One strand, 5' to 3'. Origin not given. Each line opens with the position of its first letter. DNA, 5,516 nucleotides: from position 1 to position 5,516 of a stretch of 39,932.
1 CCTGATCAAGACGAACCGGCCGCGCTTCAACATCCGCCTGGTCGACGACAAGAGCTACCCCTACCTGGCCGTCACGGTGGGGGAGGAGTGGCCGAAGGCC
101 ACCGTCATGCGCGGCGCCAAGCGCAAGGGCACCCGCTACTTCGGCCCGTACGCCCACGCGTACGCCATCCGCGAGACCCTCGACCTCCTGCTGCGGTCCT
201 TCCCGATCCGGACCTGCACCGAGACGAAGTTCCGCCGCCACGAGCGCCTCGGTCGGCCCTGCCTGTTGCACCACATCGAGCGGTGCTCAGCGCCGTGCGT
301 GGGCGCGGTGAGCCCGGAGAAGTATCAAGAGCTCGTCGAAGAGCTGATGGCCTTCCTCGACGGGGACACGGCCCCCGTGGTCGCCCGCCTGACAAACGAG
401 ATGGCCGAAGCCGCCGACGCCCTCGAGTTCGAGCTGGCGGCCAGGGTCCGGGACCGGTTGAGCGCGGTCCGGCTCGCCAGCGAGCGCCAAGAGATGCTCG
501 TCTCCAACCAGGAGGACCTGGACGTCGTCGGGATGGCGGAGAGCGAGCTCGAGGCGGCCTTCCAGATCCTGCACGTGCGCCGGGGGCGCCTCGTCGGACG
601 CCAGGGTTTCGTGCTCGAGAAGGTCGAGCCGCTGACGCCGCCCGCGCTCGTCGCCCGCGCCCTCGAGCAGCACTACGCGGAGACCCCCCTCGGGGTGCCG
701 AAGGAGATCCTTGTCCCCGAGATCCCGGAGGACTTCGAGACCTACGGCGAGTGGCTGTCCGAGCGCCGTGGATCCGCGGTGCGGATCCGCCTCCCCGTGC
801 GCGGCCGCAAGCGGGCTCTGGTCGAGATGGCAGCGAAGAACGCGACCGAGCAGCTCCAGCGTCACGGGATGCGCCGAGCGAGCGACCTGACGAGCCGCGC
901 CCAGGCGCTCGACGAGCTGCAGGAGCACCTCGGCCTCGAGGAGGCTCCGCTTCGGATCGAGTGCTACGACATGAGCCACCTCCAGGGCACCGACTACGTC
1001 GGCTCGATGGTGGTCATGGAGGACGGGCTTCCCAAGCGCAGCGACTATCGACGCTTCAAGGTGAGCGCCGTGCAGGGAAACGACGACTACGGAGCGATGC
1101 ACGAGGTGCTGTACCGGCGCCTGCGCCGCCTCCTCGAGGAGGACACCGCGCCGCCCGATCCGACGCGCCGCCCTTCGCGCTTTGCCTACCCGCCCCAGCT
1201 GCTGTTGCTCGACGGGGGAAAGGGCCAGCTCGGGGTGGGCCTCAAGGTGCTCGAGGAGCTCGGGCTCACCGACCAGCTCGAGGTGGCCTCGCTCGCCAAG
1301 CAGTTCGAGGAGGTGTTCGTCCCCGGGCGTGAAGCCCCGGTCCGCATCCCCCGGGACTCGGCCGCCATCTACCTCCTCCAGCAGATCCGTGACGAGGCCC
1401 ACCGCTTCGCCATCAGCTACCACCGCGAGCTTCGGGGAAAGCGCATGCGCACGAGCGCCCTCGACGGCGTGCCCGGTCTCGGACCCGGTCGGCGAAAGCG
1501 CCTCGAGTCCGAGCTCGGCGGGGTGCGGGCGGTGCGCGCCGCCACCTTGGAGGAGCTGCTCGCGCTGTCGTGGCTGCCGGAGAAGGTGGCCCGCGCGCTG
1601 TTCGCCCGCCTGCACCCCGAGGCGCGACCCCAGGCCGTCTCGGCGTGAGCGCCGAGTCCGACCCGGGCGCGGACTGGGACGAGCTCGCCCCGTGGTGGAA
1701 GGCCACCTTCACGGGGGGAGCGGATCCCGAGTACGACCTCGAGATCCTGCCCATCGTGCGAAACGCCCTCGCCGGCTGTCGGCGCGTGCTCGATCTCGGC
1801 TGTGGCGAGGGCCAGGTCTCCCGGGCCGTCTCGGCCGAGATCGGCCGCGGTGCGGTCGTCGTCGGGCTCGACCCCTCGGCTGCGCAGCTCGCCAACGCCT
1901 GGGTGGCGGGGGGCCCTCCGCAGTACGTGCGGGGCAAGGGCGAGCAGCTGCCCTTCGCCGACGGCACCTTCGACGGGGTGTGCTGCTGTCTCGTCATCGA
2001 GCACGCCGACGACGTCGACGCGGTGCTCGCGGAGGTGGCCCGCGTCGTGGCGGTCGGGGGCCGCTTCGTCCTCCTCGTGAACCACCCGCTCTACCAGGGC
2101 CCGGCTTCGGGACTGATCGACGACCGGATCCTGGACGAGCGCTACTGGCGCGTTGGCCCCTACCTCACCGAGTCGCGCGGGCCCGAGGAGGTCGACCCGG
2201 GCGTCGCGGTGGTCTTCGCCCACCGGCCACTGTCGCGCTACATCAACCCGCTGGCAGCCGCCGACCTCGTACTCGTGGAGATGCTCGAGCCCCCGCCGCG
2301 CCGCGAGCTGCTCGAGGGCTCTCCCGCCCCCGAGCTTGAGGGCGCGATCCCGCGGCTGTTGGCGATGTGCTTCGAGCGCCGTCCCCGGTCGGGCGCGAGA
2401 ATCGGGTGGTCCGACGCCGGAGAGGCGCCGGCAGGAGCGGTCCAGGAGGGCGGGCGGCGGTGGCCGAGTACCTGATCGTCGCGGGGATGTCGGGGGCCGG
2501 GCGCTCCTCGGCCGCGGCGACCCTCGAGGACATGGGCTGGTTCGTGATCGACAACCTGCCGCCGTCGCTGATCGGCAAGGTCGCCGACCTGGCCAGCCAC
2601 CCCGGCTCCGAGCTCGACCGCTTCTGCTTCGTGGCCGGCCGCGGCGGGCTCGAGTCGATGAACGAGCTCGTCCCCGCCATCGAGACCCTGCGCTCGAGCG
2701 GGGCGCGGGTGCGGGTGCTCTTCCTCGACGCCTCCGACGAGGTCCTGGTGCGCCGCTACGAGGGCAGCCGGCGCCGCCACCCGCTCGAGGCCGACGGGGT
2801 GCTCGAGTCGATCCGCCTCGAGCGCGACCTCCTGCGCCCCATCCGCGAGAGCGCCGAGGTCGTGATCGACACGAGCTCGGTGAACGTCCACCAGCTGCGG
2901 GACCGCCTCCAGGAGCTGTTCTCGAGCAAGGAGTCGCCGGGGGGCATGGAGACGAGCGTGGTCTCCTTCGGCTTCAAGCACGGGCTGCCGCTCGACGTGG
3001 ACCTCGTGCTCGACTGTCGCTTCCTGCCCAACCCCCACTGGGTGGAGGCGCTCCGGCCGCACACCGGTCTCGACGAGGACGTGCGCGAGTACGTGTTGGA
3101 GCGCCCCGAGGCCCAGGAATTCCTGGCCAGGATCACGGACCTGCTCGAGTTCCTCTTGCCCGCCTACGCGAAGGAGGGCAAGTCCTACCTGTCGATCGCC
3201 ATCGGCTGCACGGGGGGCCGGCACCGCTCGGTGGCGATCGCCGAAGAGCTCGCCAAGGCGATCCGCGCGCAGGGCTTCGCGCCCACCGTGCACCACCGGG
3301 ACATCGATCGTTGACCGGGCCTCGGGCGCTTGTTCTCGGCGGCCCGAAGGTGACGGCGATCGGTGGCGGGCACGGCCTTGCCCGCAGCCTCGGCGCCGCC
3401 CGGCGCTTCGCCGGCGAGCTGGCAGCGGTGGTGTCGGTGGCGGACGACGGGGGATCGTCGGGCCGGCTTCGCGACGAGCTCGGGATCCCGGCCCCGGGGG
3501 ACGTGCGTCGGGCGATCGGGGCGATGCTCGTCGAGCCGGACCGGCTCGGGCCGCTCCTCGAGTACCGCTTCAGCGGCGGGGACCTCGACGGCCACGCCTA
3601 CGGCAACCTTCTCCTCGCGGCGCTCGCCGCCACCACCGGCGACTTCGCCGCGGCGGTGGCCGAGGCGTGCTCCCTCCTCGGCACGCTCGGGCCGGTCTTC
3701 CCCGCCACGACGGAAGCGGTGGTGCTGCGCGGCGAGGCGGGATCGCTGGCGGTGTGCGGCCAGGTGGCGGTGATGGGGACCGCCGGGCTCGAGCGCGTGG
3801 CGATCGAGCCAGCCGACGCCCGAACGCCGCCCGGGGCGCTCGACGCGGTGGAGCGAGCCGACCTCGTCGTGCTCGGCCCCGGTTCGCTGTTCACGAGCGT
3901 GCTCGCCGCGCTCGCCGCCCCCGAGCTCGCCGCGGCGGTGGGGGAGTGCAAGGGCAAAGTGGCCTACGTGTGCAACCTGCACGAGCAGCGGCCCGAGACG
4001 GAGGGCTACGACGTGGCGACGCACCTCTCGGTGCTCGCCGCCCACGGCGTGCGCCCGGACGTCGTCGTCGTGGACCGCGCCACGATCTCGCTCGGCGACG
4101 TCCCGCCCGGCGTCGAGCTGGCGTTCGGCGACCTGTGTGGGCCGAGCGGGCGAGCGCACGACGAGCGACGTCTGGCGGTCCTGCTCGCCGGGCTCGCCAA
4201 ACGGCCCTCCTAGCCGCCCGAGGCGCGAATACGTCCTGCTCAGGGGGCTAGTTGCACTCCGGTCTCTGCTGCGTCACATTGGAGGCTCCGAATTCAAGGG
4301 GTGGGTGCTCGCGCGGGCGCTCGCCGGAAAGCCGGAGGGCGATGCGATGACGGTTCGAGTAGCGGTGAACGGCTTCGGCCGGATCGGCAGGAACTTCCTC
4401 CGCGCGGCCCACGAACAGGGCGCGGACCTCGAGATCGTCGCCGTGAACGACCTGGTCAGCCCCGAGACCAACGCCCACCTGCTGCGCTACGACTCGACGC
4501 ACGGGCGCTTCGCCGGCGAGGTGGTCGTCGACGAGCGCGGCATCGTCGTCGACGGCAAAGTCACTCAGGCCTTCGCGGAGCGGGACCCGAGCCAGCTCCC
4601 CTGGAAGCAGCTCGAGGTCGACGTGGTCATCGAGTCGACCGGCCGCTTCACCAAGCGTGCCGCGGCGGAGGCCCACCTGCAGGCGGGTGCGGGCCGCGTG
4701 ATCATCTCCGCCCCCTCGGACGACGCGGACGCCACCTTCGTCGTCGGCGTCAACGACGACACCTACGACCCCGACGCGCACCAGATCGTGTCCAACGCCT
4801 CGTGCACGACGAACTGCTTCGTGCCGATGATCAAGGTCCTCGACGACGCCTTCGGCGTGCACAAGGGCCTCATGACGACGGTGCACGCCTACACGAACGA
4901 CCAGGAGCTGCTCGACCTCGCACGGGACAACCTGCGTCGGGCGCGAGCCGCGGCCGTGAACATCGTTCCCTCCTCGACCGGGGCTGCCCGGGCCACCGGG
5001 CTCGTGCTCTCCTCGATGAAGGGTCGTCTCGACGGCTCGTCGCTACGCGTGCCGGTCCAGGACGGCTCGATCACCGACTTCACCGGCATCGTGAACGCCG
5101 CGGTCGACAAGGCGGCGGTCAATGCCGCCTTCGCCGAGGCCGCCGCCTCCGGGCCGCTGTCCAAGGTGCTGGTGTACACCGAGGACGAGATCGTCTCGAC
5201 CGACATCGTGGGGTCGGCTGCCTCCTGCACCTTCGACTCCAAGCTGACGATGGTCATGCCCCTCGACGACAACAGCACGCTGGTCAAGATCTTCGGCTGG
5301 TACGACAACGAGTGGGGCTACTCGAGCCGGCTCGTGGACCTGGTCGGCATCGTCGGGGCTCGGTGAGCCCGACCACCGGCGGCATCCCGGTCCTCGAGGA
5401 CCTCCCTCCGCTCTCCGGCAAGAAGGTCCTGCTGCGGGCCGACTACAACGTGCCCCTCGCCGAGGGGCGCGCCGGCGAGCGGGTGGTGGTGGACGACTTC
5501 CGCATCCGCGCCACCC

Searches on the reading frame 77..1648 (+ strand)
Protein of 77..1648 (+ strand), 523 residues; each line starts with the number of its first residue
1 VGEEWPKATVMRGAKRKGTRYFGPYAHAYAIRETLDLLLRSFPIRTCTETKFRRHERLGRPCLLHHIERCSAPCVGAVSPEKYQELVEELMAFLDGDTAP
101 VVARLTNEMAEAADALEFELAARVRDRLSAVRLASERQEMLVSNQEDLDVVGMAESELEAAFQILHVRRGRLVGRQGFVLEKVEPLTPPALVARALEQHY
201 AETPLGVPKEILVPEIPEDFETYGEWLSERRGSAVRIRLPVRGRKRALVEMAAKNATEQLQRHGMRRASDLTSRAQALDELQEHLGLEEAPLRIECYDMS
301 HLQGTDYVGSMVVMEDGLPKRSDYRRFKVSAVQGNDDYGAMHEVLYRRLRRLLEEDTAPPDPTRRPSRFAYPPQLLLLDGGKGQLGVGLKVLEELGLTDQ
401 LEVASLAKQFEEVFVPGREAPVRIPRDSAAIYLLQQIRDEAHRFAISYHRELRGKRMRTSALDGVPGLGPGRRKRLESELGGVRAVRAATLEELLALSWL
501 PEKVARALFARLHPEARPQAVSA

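Call 16: search_protein_families(library=pfam, proteins=[window:77-1648:+], max_evalue=0.001)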
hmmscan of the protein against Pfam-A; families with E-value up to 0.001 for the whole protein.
window:77-1648:+ (523 aa): 3 families
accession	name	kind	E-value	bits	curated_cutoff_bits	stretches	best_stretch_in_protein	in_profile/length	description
PF08459.17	UvrC_RNaseH_dom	-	6.9e-53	179.2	22.3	1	282-446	1-159/159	UvrC RNAse H endonuclease domain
PF22920.2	UvrC_RNaseH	-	2.7e-34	118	24.3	1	147-263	1-116/116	UvrC Ribonuclease H-like domain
PF02151.25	UVR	-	5.3e-09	36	21.5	1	102-132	4-34/36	UvrB/uvrC motif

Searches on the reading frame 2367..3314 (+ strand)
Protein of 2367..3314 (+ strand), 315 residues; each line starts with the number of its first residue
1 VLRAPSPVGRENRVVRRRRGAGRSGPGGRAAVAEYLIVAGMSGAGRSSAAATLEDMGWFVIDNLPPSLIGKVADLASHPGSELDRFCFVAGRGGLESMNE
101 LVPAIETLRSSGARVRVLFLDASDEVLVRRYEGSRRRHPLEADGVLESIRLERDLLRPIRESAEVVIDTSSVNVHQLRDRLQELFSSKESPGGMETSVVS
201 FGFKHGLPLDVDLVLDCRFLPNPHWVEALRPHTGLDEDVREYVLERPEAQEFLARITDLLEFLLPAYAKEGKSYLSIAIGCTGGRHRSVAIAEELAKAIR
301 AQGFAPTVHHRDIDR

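Call 16: search_protein_families(library=pfam, proteins=[window:2367-3314:+], max_evalue=0.001)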
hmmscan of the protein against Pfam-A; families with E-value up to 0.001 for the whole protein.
window:2367-3314:+ (315 aa): 2 families
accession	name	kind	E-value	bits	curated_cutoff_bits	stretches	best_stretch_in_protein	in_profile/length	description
PF22740.1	PapZ_C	-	6.6e-50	168.8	27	1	195-314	2-121/121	RapZ C-terminal domain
PF03668.21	RapZ-like_N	-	7.2e-43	146.5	25.4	1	35-188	3-157/158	RapZ-like N-terminal domain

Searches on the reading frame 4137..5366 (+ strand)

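Call 16: search_protein_families(library=pfam, proteins=[window:4137-5366:+], max_evalue=0.001)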
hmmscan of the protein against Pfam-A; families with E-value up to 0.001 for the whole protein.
window:4137-5366:+ (409 aa): 2 families
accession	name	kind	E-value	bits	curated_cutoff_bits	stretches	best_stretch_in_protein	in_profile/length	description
PF02800.25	Gp_dh_C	-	3.9e-51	173.2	24.4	1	229-389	2-158/158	Glyceraldehyde 3-phosphate dehydrogenase, C-terminal domain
PF00044.30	Gp_dh_N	-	3.3e-39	133.7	31.7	1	73-173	1-100/101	Glyceraldehyde 3-phosphate dehydrogenase, NAD binding domain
